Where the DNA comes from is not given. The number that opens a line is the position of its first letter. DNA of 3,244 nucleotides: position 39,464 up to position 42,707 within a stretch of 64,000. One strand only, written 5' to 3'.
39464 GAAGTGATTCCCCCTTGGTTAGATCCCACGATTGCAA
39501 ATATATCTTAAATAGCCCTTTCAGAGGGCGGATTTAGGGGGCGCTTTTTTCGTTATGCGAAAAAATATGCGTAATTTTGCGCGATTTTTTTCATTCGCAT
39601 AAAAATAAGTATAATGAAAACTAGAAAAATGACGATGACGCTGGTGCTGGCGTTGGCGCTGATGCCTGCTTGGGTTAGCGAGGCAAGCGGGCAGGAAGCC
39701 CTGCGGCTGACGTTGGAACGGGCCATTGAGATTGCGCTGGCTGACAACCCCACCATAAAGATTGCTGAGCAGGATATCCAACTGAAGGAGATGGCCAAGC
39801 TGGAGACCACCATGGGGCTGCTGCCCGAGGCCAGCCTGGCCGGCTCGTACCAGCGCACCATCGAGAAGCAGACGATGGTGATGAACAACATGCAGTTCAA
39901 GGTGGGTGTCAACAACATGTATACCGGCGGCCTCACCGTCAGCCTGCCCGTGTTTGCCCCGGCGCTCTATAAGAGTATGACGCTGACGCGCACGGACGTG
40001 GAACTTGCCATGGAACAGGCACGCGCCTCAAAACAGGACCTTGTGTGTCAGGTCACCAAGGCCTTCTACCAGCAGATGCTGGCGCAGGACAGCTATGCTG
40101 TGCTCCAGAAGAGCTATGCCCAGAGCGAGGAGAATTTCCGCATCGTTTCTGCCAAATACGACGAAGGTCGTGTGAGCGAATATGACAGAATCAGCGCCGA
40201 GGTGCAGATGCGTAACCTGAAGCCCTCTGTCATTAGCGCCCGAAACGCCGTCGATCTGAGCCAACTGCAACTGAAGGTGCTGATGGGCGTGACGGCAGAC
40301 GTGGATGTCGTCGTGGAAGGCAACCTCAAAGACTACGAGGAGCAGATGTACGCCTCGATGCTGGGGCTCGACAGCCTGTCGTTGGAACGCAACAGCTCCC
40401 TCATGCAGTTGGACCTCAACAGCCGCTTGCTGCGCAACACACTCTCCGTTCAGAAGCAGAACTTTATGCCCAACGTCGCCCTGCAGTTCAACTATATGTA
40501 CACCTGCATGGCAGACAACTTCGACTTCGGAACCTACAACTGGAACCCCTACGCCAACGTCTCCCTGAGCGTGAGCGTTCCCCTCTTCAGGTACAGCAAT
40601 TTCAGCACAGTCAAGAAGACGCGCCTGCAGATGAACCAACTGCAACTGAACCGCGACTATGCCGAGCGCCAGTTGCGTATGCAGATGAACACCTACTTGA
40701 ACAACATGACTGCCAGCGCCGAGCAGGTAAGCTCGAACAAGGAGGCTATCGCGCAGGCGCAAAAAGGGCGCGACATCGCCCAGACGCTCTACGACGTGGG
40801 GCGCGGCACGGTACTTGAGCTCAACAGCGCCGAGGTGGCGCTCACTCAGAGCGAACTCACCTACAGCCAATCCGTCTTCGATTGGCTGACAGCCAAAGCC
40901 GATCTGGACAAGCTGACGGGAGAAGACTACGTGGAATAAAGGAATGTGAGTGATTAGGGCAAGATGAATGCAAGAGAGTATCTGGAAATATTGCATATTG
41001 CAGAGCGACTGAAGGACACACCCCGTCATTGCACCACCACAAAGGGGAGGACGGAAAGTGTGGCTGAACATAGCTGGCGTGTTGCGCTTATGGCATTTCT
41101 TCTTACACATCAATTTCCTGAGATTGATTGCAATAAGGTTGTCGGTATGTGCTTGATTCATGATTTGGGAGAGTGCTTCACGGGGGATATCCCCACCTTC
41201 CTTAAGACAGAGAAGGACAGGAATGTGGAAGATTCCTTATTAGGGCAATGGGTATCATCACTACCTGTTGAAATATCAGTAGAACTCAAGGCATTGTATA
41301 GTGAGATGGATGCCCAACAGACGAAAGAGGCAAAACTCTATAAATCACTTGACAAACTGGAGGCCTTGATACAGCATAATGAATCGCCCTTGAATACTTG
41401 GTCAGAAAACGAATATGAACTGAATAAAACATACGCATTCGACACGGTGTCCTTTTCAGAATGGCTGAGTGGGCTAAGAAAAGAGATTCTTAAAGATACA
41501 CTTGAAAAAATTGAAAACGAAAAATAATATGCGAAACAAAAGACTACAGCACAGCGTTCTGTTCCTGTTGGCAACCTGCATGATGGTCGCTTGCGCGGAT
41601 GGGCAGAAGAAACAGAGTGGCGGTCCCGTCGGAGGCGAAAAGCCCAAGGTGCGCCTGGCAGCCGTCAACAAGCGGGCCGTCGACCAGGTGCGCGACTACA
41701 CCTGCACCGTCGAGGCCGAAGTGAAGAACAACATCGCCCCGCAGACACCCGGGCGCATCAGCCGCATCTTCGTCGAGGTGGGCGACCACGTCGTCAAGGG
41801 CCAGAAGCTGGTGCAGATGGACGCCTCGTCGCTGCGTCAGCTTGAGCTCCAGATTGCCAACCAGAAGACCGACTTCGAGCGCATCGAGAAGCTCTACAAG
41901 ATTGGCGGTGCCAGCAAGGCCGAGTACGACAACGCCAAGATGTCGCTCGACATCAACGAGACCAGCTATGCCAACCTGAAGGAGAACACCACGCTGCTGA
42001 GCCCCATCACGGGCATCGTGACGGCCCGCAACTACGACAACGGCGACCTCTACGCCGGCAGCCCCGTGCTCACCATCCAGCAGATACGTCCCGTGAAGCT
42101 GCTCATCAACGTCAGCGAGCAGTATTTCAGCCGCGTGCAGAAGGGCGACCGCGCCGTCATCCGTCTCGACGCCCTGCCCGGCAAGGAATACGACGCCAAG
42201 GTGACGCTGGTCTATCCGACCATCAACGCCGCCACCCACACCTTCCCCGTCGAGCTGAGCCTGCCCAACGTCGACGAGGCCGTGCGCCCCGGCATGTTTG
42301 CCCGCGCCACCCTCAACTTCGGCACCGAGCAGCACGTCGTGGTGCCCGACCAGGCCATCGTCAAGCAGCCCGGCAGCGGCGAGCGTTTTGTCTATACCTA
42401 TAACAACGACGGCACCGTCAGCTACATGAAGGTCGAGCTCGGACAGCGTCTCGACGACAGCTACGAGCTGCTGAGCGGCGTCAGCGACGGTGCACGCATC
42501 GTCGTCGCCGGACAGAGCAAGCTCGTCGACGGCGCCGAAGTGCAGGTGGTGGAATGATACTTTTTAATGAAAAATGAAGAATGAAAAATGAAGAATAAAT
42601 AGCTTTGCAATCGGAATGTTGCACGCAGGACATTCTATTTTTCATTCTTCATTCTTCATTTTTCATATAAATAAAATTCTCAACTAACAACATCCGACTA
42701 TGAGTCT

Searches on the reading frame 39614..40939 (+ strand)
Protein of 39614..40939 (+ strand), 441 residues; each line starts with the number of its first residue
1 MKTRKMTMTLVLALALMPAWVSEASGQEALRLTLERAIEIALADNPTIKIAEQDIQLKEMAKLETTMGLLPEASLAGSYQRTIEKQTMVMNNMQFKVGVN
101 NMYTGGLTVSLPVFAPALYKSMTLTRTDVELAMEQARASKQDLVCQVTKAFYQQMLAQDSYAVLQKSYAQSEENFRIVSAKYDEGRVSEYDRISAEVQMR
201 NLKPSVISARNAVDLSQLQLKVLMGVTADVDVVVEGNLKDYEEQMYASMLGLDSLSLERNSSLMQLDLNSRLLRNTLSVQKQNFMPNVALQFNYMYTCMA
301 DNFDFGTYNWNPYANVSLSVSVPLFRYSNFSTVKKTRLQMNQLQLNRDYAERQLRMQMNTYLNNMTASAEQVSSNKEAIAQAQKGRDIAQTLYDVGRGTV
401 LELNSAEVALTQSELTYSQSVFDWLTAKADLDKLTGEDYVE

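Call 11: search_protein_families(library=pfam, proteins=[window:39614-40939:+], max_evalue=0.01)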
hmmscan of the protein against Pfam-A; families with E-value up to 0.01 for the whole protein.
window:39614-40939:+ (441 aa): 1 family
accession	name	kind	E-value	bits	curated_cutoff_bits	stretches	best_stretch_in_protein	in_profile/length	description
PF02321.23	OEP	-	1.6e-53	181.7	22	2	254-436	6-187/187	Outer membrane efflux protein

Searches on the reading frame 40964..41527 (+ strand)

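Call 11: search_protein_families(library=pfam, proteins=[window:40964-41527:+], max_evalue=0.01)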
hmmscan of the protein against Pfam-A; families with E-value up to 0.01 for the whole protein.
window:40964-41527:+ (187 aa): 3 families
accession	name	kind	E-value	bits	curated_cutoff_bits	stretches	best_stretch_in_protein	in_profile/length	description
PF13023.12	HD_3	-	8.2e-36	123.8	22.5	1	13-160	1-153/165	HD domain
PF12917.13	YfbR-like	-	2.3e-16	60.4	25.9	1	12-138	5-141/182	5'-deoxynucleotidase YfbR-like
PF01966.28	HD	-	3e-07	31.2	22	1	33-134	1-115/116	HD domain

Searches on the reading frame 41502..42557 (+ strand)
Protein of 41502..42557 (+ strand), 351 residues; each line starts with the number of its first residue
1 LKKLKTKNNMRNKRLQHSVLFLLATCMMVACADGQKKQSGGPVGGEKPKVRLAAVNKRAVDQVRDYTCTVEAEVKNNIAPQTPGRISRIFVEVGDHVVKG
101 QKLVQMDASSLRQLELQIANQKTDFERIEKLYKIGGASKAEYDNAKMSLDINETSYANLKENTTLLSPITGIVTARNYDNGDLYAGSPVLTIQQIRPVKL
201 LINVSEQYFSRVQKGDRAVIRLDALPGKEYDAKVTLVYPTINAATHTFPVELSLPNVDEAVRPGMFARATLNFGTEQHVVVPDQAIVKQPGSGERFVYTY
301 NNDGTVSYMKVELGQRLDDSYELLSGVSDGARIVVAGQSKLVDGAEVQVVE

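Call 11: search_protein_families(library=pfam, proteins=[window:41502-42557:+], max_evalue=0.01)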
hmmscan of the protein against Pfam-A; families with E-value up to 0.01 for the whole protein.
window:41502-42557:+ (351 aa): 6 families
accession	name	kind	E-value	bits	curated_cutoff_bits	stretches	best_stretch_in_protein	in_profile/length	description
PF16576.10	HlyD_D23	-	4e-31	108.4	30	1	75-267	19-214/214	Barrel-sandwich domain of CusB or HlyD membrane-fusion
PF13437.12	HlyD_3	-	2.2e-17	64.2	22.2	1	164-264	1-106/106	HlyD family secretion protein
PF13533.13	Biotin_lipoyl_2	-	1.6e-06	28.2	29.8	1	77-107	2-32/32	Biotin-lipoyl like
PF00529.27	CusB_dom_1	-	7.5e-05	23.4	26.5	0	171-261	5-61/89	Cation efflux system protein CusB domain 1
PF02321.23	OEP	-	0.0013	19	22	1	110-161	122-173/187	Outer membrane efflux protein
PF00364.28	Biotin_lipoyl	-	0.0014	18.8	22.1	0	74-105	41-72/73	Biotin-requiring enzyme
